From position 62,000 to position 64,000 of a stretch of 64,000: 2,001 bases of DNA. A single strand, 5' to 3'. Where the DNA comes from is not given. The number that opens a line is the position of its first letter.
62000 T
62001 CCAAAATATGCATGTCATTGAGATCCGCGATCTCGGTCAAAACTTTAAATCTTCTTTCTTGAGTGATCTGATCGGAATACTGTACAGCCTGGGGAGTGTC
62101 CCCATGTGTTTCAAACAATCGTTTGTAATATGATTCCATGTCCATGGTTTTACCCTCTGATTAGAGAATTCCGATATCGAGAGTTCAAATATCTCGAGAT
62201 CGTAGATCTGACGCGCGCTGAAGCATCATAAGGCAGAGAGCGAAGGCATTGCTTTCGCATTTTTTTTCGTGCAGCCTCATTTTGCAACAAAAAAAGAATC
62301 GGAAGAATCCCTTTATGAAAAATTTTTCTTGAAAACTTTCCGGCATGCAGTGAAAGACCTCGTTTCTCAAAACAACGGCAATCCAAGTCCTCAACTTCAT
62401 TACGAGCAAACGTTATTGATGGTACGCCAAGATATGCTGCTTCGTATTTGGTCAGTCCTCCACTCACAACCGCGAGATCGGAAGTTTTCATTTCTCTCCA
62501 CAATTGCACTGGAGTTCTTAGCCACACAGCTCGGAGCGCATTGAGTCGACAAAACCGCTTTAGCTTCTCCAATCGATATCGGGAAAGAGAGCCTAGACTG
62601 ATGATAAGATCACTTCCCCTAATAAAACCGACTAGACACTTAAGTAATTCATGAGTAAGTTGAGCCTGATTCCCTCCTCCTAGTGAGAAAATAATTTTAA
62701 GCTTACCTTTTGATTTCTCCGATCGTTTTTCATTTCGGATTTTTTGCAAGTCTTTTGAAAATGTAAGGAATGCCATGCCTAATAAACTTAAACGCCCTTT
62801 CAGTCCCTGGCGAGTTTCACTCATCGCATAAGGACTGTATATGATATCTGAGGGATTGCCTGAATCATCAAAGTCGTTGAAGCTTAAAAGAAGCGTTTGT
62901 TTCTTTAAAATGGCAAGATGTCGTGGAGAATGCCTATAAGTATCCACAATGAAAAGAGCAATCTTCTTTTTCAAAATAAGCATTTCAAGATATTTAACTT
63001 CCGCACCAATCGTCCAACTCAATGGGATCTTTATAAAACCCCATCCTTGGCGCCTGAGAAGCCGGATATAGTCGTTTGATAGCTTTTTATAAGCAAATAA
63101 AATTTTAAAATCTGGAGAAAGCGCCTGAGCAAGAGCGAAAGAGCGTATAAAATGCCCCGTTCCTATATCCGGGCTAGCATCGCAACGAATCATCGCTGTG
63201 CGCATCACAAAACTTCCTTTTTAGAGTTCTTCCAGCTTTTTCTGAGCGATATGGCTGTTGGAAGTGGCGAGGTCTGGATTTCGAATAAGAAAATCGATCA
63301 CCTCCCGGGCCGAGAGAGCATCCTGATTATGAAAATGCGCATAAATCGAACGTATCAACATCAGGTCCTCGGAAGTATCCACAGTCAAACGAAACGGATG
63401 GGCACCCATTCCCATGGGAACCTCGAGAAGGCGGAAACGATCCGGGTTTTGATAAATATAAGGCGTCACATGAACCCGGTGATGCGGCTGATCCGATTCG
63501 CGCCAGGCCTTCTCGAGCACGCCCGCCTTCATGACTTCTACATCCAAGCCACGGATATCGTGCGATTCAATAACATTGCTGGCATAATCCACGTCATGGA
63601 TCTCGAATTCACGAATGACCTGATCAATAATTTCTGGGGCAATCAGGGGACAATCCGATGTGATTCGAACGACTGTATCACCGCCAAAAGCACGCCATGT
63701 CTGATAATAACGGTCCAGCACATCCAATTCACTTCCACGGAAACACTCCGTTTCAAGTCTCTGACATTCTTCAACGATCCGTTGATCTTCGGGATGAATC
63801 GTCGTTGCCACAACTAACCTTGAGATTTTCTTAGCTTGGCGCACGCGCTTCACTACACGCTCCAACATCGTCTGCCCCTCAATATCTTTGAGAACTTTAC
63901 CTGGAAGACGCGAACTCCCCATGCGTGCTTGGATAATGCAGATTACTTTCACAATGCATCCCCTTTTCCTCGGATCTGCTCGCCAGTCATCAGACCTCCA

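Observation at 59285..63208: Unusual nonulosonic-acid module: WbqC-PseG-GNAT tri-domain fusion plus a second PseG-like paralog and a methyltransferase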

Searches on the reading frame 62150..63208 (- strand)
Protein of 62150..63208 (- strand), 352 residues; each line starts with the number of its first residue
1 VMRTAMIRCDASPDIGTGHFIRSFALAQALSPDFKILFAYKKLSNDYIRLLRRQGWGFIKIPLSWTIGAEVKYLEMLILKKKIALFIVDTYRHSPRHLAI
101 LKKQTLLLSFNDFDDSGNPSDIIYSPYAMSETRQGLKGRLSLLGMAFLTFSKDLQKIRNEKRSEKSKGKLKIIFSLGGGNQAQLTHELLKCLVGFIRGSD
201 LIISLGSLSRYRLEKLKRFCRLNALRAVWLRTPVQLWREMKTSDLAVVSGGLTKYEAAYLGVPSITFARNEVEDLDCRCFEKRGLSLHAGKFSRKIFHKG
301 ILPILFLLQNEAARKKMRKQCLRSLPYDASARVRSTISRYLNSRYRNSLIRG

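Call 3: search_protein_families(library=pfam, proteins=[window:62150-63208:-], max_evalue=0.01)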
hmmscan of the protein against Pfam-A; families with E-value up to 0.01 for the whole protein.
window:62150-63208:- (352 aa): 0 families

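Call 4: search_protein_families(library=ncbifam, proteins=[window:62150-63208:-], max_evalue=0.01)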
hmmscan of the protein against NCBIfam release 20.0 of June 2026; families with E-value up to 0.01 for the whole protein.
window:62150-63208:- (352 aa): 1 family
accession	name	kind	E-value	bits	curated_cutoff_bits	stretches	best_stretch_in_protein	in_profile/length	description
TIGR03590.1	PseG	equivalog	7.4e-28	97.9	153.55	1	6-268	4-268/280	UDP-2,4-diacetamido-2,4,6-trideoxy-beta-L-altropyranose hydrolase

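Call 66: search_solved_structures(query=window:62150-63208:-, max_evalue=1, show_alignments=1)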
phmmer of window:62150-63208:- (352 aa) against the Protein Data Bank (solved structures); distinct sequences matched with E-value up to 1: 0.

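Call 73: find_homologous_proteins(query=window:62150-63208:-, max_evalue=0.00001)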
Query window:62150-63208:- (352 aa): 8 proteins with E <= 0.00001 among 3988 candidates.
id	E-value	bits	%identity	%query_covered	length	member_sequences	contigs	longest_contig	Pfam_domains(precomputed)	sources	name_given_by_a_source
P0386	3.2e-201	686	100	88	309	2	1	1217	-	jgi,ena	-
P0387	1.2e-101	359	52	96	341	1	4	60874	-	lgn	-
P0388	8.8e-13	67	25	98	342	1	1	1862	-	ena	-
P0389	1.6e-11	63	24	92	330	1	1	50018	PF06722.19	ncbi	-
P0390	8.0e-11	60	24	99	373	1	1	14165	-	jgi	jgi:spore coat polysaccharide biosynthesis predicted glycosyltransferase SpsG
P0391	2.6e-6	45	27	82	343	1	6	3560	-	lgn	-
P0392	2.9e-6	45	23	95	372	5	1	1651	-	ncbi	-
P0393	3.1e-6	45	24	82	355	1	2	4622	-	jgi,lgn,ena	-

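Call 74: find_encoding_contigs(protein=P0387, flank=8000, max_places=2)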
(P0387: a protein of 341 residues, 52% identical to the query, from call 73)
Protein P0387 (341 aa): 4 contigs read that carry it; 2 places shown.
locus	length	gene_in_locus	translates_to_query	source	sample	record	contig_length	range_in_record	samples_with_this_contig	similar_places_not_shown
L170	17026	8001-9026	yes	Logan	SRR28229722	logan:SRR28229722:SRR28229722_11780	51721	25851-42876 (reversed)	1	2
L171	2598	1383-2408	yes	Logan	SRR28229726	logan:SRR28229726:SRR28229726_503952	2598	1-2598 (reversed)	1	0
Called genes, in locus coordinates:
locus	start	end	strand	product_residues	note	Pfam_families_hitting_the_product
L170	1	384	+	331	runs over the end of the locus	PF01073:3Beta_HSD, PF01370:Epimerase, PF02719:Polysacc_synt_2, PF04321:RmlD_sub_bind, PF13460:NAD_binding_10 (weak), PF16363:GDP_Man_Dehyd, PF07993:NAD_binding_4 (weak)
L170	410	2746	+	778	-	-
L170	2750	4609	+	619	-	-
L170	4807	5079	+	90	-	PF12728:HTH_17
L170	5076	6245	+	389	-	PF01041:DegT_DnrJ_EryC1, PF00155:Aminotran_1_2 (weak), PF01212:Beta_elim_lyase (faint)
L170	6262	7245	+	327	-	PF00106:adh_short (weak), PF04321:RmlD_sub_bind, PF05368:NmrA, PF01073:3Beta_HSD, PF01370:Epimerase, PF02719:Polysacc_synt_2, PF13460:NAD_binding_10, PF16363:GDP_Man_Dehyd, +2 more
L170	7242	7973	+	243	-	PF02348:CTP_transf_3, PF12804:NTP_transf_3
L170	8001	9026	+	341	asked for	-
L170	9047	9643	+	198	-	PF13489:Methyltransf_23 (weak), PF13847:Methyltransf_31 (weak), PF08241:Methyltransf_11 (weak), PF08242:Methyltransf_12 (weak), PF13649:Methyltransf_25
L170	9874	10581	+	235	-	PF08889:WbqC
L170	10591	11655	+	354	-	PF03102:NeuB, PF08666:SAF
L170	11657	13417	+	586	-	-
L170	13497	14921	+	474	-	PF02310:B12-binding, PF04055:Radical_SAM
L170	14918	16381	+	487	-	PF01943:Polysacc_synt (weak)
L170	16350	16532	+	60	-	-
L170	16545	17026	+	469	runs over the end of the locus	-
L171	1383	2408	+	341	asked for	-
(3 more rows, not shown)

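Call 84: search_protein_families(library=ncbifam, proteins=[L170:11657-13417:+], max_evalue=0.000001)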
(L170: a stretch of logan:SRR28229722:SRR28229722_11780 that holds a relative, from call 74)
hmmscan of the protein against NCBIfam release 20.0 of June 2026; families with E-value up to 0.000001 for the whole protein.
L170:11657-13417:+ (586 aa): 2 families
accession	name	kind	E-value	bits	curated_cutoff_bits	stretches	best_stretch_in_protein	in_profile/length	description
TIGR04396.2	surf_polysacc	subfamily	1.6e-12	47.3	125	1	424-515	212-300/427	surface carbohydrate biosynthesis protein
NF046086.1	BFO_1060_trans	domain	1.7e-12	47.2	200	1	432-559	218-338/365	BFO_1060 family glycosyltransferase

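Call 98: predict_structure(alignment_id=A4)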
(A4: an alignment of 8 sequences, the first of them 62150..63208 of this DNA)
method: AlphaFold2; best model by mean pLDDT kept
length: 352 residues; sequences in the alignment: 8
mean_pLDDT: 89.0   pTM: 0.88
mean pLDDT of the five models: 89.0, 87.9, 87.0, 86.4, 86.4
residues with pLDDT >= 90: 228; 70-90: 97; 50-70: 26; < 50: 1
segments of 3 or more residues with pLDDT < 50: none
pLDDT, mean of each block of 10 residues (from residue 1): 93 81 96 96 91 97 96 98 95 91 95 78 93 83 94 93 70 84 87 89 80 89 91 88 92 93 92 92 94 65 88 95 93 95 74 51
secondary structure, 60 per line:
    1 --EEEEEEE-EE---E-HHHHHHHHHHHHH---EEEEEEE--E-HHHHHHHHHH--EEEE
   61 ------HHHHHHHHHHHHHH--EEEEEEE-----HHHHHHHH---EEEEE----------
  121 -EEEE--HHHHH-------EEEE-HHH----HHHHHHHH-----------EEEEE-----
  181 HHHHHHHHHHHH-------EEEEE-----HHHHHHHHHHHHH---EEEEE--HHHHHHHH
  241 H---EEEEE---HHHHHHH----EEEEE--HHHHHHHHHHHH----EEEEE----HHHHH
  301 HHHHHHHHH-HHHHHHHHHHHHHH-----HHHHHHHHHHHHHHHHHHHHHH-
elements in order: E3-9 H18-30 E34-40 H45-54 E57-60 H67-80 E83-89 H95-102 E106-110 E122-125 H128-132 E140-143 H152-159 E171-175 H181-192 E200-204 H210-222 E226-230 H233-241 E245-249 H253-259 E264-268 H271-282 E287-291 H296-309 H311-324 H330-351

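Call 100: fold_search(model_id=the predicted structure, library=pdb)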
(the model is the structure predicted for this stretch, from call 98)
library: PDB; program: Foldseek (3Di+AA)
matches with E <= 10: 1731; with E <= 0.001: 435
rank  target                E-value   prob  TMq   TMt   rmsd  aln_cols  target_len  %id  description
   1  3hbn                  2.7e-12  1.00  0.63  0.77   3.9       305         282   20  Crystal structure PseG-UDP complex from Campylobacter jejuni (released 2009-05-26)
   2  7d1i_A                6.8e-12  1.00  0.61  0.62   6.4       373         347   14  Crystal structure of acinetobacter baumannii MurG (released 2021-07-14)
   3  3hbm                  1.0e-11  1.00  0.65  0.79   3.6       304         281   20  Crystal Structure of PseG from Campylobacter jejuni (released 2009-05-26)
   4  6kqx                  1.1e-11  1.00  0.61  0.65   5.7       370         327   15  Crystal structure of Yijc from B. subtilis in complex with UDP (released 2020-09-30)
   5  3s2u                  1.3e-11  1.00  0.73  0.77   4.2       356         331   12  Crystal structure of the Pseudomonas aeruginosa MurG:UDP-GlcNAc substrate complex (released 2012-09-26)
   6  2xgo_B                2.5e-11  1.00  0.57  0.41   6.8       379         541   13  XcOGT in complex with UDP-S-GlcNAc (released 2010-08-25)
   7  7d1i_B                5.1e-11  1.00  0.62  0.65   5.8       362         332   14  Crystal structure of acinetobacter baumannii MurG (released 2021-07-14)
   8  3ot5_A                6.1e-11  1.00  0.63  0.60   6.0       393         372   15  2.2 Angstrom Resolution Crystal Structure of putative UDP-N-acetylglucosamine 2-epimerase from Listeria monocytogenes (released 2010-09-22)
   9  1iir                  6.4e-11  1.00  0.59  0.55   7.0       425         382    9  Crystal Structure of UDP-glucosyltransferase GtfB (released 2001-07-18)
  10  2iya_A                8.1e-11  1.00  0.62  0.57   6.3       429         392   10  The crystal structure of macrolide glycosyltransferases: A blueprint for antibiotic engineering (released 2007-03-27)
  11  6j31_C                1.2e-10  1.00  0.59  0.55   6.6       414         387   12  Crystal Structure Analysis of the Glycotransferase of kitacinnamycin (released 2020-01-15)
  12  2xgm_A                1.3e-10  1.00  0.57  0.43   6.9       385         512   12  Substrate and product analogues as human O-GlcNAc transferase inhibitors. (released 2010-08-25)
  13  8dti_A                1.3e-10  1.00  0.54  0.34   7.4       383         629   12  Cryo-EM structure of Arabidopsis SPY in complex with GDP-fucose (released 2023-03-08)
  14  2xgm_B                1.4e-10  1.00  0.53  0.38   7.5       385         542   12  Substrate and product analogues as human O-GlcNAc transferase inhibitors. (released 2010-08-25)
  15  8h5d_A                1.7e-10  1.00  0.64  0.58   6.1       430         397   12  Crystal structure of YojK mutant in complex with UDP (released 2023-10-18)
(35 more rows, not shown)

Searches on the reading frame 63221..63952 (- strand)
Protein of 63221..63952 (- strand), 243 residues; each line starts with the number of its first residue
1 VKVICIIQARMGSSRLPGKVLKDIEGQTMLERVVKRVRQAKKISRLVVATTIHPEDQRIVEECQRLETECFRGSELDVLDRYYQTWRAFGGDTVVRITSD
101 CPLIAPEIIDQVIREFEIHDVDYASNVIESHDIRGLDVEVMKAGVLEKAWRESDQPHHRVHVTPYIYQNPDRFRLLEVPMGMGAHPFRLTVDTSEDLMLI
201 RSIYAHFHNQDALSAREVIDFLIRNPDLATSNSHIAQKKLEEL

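Call 3: search_protein_families(library=pfam, proteins=[window:63221-63952:-], max_evalue=0.01)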
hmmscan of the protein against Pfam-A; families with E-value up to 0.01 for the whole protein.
window:63221-63952:- (243 aa): 2 families
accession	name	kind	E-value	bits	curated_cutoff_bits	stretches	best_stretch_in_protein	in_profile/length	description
PF02348.25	CTP_transf_3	-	3.1e-35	122.4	22.6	1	4-183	1-171/217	Cytidylyltransferase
PF12804.13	NTP_transf_3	-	2e-07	31.8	27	1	10-124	11-119/160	MobA-like NTP transferase domain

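Call 4: search_protein_families(library=ncbifam, proteins=[window:63221-63952:-], max_evalue=0.01)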
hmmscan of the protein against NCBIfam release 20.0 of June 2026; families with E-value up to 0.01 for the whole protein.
window:63221-63952:- (243 aa): 18 families
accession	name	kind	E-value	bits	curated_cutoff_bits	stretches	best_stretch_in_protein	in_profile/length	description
NF009905.0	PRK13368.1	subfamily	2.1e-22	79.6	255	1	1-117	1-115/243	3-deoxy-manno-octulosonate cytidylyltransferase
NF003952.0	PRK05450.1-5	subfamily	6.3e-22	77.9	193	1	1-120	1-120/250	3-deoxy-manno-octulosonate cytidylyltransferase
NF003950.0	PRK05450.1-3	subfamily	2.6e-18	66.3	234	1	1-132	1-134/248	3-deoxy-manno-octulosonate cytidylyltransferase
NF003948.0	PRK05450.1-1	equivalog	1.2e-17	63.9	281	1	1-131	4-135/248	3-deoxy-manno-octulosonate cytidylyltransferase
TIGR00466.1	kdsB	equivalog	1.5e-14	54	155.2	1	1-132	1-132/241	3-deoxy-manno-octulosonate cytidylyltransferase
NF001457.0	PRK00317.1-3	equivalog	8.7e-06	25.4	164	1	18-120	18-118/200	molybdenum cofactor guanylyltransferase MobA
TIGR03584.1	PseF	equivalog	3.4e-05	23.6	205.7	1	4-60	1-53/222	pseudaminic acid cytidylyltransferase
TIGR03310.1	matur_MocA_YgfJ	equivalog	0.00011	22.3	186.45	0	5-62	2-57/188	molybdenum cofactor cytidylyltransferase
NF010940.0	PRK14360.1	equivalog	0.00015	20.4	602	1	10-120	14-123/452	bifunctional UDP-N-acetylglucosamine diphosphorylase/glucosamine-1-phosphate N-acetyltransferase GlmU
TIGR01173.1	glmU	equivalog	0.00018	20.5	366.85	1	10-119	13-120/452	bifunctional UDP-N-acetylglucosamine diphosphorylase/glucosamine-1-phosphate N-acetyltransferase GlmU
NF010933.0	PRK14353.1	equivalog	0.00018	20.3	505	1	9-116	17-124/453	bifunctional UDP-N-acetylglucosamine diphosphorylase/glucosamine-1-phosphate N-acetyltransferase GlmU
TIGR04282.1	glyco_like_cofC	hypoth_equivalog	0.00074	19.3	134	1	27-121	31-126/189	TIGR04282 family arsenosugar biosynthesis glycosyltransferase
NF010934.1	PRK14354.1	equivalog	0.0035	15.9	450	1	10-117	12-116/447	bifunctional UDP-N-acetylglucosamine diphosphorylase/glucosamine-1-phosphate N-acetyltransferase GlmU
TIGR02665.1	molyb_mobA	equivalog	0.004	17.2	151.85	1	10-135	13-134/186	molybdenum cofactor guanylyltransferase MobA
NF010932.0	PRK14352.1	equivalog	0.0042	15.8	611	0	10-116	19-126/488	bifunctional UDP-N-acetylglucosamine diphosphorylase/glucosamine-1-phosphate N-acetyltransferase GlmU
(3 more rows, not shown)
